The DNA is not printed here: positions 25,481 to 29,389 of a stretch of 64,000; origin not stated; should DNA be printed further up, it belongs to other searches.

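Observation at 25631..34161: Bacterial-type AddB/AddA helicase-nuclease system in an archaeal core-gene neighbourhood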

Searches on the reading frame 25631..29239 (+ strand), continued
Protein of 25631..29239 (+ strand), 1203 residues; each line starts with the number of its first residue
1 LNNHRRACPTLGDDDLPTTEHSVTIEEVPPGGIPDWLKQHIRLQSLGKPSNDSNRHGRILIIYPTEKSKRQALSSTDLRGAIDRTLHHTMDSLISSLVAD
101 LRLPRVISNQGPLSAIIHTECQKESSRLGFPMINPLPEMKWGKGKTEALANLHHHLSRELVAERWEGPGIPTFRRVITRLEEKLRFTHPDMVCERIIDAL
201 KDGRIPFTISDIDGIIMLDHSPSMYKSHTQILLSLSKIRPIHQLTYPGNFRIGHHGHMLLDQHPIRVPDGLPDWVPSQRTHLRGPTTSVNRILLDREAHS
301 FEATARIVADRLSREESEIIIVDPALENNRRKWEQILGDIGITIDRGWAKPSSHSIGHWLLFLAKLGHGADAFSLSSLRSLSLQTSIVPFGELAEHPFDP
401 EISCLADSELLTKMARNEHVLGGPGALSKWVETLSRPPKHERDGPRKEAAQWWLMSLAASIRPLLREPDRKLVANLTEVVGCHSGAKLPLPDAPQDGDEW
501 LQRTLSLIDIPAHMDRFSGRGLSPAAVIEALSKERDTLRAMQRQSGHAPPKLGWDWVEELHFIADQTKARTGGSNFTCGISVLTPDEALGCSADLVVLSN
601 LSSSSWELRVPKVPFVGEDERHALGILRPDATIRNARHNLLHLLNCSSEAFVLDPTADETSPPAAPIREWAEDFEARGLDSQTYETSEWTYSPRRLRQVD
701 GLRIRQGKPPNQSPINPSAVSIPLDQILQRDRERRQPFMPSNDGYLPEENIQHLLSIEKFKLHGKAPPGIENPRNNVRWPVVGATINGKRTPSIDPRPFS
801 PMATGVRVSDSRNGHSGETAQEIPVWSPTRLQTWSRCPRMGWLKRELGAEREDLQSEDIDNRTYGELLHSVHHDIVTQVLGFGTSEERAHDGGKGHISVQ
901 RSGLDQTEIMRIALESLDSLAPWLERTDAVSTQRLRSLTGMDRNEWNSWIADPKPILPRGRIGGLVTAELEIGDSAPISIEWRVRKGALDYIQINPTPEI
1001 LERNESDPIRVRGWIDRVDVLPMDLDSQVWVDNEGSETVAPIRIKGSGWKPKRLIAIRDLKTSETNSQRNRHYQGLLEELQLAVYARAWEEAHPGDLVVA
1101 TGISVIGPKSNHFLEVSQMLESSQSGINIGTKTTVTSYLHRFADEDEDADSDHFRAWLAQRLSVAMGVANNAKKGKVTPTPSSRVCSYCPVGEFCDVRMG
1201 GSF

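Call 105: predict_structure(alignment_id=A4)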
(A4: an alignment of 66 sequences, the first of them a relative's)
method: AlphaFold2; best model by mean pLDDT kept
length: 1181 residues; sequences in the alignment: 66
mean_pLDDT: 88.9   pTM: 0.78
mean pLDDT of the five models: 88.9, 87.5, 87.0, 85.4, 84.7
residues with pLDDT >= 90: 720; 70-90: 402; 50-70: 53; < 50: 6
segments of 3 or more residues with pLDDT < 50: 1179-1181
pLDDT, mean of each block of 10 residues (from residue 1): 90 88 65 76 92 75 92 93 87 94 93 91 94 95 92 95 93 95 89 94 95 95 90 90 86 75 81 91 91 91 91 85 85 94 93 92 90 90 89 84 91 84 93 95 94 84 92 94 92 83 92 94 92 93 87 70 94 96 92 90 90 95 94 91 94 85 62 79 86 84 88 91 92 89 91 93 92 92 90 87 93 93 82 75 91 92 77 78 93 91 83 92 92 92 93 92 86 85 81 94 84 92 90 94 85 95 96 95 90 87 80 94 90 95 94 91 86 73 34
secondary structure, 60 per line:
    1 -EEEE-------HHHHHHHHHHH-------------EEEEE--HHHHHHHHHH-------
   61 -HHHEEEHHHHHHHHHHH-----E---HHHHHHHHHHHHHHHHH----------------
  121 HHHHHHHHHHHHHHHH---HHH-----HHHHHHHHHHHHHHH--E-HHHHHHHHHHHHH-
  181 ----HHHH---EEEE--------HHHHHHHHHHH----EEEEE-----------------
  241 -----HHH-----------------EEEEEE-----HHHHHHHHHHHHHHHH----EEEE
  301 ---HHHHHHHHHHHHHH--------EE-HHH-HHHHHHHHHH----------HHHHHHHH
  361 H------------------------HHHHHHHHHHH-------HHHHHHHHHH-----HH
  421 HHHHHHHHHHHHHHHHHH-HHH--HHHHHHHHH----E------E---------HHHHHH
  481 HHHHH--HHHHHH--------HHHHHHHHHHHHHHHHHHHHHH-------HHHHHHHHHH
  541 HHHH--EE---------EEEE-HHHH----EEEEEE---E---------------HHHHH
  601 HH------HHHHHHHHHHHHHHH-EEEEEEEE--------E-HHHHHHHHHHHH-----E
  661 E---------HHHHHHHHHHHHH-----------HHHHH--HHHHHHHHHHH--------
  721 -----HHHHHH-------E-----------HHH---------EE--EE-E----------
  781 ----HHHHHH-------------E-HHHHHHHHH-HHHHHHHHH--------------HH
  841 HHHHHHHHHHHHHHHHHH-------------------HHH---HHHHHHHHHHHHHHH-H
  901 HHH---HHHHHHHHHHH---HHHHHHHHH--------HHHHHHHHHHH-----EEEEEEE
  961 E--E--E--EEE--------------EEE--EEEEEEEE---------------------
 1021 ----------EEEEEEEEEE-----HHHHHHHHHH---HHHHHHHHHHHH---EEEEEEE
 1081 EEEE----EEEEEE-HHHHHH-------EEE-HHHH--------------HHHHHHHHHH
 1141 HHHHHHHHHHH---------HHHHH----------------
elements in order (helices of 4 or more, strands of 3 or more residues): E2-5 H13-23 E37-41 H44-53 E65-67 H68-78 H88-104 H121-136 H148-162 H167-179 H185-188 E192-195 H204-214 E219-223 E266-271 H277-292 E297-300 H304-317 H333-342 H353-361 H386-396 H404-413 H419-438 H445-453 H475-485 H488-493 H502-523 H531-544 E558-561 H563-566 E571-576 H596-602 H609-623 E625-632 H643-654 H671-683 H695-699 H702-712 H726-731 H785-790 H806-814 H816-824 H839-858 H884-898 H900-903 H907-917 H921-929 H938-948 E954-961 E970-972 E987-989 E992-999 E1031-1040 H1046-1055 H1059-1070 E1074-1084 E1089-1094 H1096-1101 E1109-1111 H1113-1116 H1131-1151 H1161-1165

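Call 107: fold_search(model_id=the predicted structure, library=pdb)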
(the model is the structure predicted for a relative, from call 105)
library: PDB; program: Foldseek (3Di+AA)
matches with E <= 10: 321; with E <= 0.001: 41
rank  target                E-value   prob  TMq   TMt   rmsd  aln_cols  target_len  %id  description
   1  4ceh_B                9.4e-21  1.00  0.56  0.57  11.4      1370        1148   11  Crystal structure of AddAB with a forked DNA substrate (released 2014-03-12)
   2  4cei_B                1.4e-20  1.00  0.57  0.58  11.5      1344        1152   12  Crystal structure of ADPNP-bound AddAB with a forked DNA substrate (released 2014-03-12)
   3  3u4q_B                2.8e-20  1.00  0.55  0.57  12.7      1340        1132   11  Structure of AddAB-DNA complex at 2.8 angstroms (released 2012-03-21)
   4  4cej_B                4.3e-20  1.00  0.56  0.57  12.0      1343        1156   11  Crystal structure of AddAB-DNA-ADPNP complex at 3 Angstrom resolution (released 2014-03-12)
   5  3u44_B                5.2e-20  1.00  0.55  0.57  12.3      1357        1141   12  Crystal structure of AddAB-DNA complex (released 2012-03-21)
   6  9np6_A                1.5e-14  1.00  0.41  0.52  13.4      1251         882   13  Cryo-EM structure of AdnA(D934A)-AdnB(D1014A) in complex with AMPPNP and blunt end DNA (released 2025-03-19)
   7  7sjr_A                3.6e-14  1.00  0.43  0.54  13.2      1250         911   12  Cryo-EM structure of AdnA-AdnB(W325A) in complex with DNA and AMPPNP (released 2021-12-22)
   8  8b1t_C                1.9e-12  1.00  0.42  0.45  15.4      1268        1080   11  RecBCD-DNA in complex with the phage protein Abc2 (released 2022-12-28)
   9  1w36_F                7.8e-11  1.00  0.41  0.45  15.5      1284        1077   11  RecBCD:DNA complex (released 2004-11-04)
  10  2is6_A                9.5e-11  1.00  0.27  0.45  14.5       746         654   10  Crystal structure of UvrD-DNA-ADPMgF3 ternary complex (released 2007-01-09)
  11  3pjr_A                3.4e-10  1.00  0.27  0.44  15.3       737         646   12  HELICASE SUBSTRATE COMPLEX (released 1999-04-08)
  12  1w36_C                4.3e-10  1.00  0.41  0.43  14.9      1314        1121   10  RecBCD:DNA complex (released 2004-11-04)
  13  2is4_B                5.2e-10  1.00  0.26  0.44  14.3       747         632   10  Crystal structure of UvrD-DNA-ADPNP ternary complex (released 2007-01-09)
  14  2is6_B                9.0e-10  1.00  0.27  0.44  14.5       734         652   10  Crystal structure of UvrD-DNA-ADPMgF3 ternary complex (released 2007-01-09)
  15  2is4_A                9.9e-10  1.00  0.26  0.43  14.5       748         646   10  Crystal structure of UvrD-DNA-ADPNP ternary complex (released 2007-01-09)
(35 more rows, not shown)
